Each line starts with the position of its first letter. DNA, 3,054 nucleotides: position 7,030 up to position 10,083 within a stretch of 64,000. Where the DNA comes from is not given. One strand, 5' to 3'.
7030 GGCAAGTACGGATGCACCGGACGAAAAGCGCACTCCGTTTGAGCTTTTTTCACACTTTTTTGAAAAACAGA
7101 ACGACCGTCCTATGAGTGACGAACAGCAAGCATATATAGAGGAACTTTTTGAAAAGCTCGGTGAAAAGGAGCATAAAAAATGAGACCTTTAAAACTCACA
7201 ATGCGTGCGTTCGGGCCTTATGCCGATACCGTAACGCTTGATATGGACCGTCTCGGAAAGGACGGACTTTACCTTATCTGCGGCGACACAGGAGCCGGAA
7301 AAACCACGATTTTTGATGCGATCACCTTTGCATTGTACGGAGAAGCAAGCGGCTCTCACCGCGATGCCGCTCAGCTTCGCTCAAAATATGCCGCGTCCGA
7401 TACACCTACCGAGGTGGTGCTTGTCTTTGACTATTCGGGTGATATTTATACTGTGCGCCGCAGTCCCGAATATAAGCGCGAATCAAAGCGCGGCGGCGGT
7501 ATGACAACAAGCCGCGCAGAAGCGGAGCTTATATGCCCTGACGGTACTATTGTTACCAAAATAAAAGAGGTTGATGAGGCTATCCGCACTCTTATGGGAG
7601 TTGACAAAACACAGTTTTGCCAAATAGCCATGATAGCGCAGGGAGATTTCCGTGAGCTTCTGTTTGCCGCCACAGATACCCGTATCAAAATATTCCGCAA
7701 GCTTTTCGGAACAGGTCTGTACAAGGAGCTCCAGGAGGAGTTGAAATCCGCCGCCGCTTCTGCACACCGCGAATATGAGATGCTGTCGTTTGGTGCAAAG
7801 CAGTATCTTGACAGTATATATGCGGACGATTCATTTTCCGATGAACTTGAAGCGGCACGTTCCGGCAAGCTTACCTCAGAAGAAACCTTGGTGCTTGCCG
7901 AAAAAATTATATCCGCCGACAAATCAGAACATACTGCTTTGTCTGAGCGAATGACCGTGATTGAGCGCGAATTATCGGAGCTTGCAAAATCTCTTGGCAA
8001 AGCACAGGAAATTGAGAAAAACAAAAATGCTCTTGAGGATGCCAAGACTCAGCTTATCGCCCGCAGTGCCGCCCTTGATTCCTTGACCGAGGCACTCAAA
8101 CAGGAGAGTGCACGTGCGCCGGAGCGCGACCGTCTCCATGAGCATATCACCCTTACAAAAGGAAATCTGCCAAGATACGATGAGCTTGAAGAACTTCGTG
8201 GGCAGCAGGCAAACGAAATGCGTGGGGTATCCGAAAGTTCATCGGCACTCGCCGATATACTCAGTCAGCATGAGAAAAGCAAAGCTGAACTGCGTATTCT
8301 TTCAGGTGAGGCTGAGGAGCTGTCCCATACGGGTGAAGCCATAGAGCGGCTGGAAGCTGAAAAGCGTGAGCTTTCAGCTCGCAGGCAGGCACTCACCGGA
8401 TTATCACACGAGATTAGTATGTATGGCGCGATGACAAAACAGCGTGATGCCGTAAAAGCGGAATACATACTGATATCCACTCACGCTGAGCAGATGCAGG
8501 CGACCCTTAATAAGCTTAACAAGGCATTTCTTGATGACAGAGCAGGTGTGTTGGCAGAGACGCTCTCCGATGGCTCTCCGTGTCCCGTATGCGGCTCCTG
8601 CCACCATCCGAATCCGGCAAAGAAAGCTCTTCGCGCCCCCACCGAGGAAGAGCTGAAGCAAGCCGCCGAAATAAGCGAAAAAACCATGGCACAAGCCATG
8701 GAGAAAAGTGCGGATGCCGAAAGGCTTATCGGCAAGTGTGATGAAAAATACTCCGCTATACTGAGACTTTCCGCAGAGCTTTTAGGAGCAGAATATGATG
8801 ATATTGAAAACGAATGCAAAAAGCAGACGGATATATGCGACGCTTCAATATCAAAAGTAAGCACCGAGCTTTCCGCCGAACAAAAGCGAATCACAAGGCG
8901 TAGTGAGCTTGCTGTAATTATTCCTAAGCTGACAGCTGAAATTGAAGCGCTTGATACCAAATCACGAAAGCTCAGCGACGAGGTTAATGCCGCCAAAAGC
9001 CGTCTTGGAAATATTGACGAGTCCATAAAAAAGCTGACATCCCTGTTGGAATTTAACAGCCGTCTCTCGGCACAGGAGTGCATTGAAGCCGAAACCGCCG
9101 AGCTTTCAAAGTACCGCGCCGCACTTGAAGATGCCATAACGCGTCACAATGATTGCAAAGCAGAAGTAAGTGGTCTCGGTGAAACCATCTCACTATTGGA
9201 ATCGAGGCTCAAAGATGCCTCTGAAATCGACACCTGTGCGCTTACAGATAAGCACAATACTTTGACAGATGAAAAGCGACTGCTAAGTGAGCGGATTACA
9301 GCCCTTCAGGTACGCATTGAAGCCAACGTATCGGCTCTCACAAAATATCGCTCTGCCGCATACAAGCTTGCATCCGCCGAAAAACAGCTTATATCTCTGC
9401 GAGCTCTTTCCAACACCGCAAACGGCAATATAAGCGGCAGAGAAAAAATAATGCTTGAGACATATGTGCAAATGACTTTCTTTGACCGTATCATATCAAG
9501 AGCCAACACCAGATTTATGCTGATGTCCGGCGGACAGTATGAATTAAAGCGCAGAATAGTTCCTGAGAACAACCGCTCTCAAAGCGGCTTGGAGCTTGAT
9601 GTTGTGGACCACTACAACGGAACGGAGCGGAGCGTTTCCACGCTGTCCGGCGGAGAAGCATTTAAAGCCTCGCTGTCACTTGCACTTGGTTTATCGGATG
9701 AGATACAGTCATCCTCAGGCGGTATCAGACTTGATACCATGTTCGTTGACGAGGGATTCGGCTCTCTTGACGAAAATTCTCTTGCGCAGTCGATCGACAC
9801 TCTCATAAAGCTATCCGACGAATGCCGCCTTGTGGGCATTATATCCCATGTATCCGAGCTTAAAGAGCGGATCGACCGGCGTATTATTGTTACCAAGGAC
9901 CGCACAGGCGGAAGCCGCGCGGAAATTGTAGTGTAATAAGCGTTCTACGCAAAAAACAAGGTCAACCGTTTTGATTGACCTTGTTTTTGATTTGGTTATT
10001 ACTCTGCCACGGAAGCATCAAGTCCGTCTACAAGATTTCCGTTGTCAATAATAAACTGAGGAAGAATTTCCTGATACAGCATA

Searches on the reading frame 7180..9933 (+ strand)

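Call 81: search_protein_families(library=pfam, proteins=[window:7180-9933:+], max_evalue=0.00001)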
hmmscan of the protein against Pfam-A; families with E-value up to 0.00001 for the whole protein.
window:7180-9933:+ (918 aa): 5 families
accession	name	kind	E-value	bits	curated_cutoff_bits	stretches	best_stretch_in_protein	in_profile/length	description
PF13476.12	AAA_23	-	7.2e-18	66.4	27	1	5-200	1-177/201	AAA domain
PF13558.12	SbcC_Walker_B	-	5.6e-09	36.6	27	1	806-875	14-88/90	SbcC/RAD50-like, Walker B motif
PF02463.25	SMC_N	-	1.3e-06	28.4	40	1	6-909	5-216/220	RecF/RecN/SMC N terminal domain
PF13555.12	AAA_29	-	2.7e-06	27.5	27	1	27-57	21-51/61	P-loop containing region of AAA domain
PF13514.12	AAA_27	-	7e-06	26.2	22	1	1-56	1-54/206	AAA domain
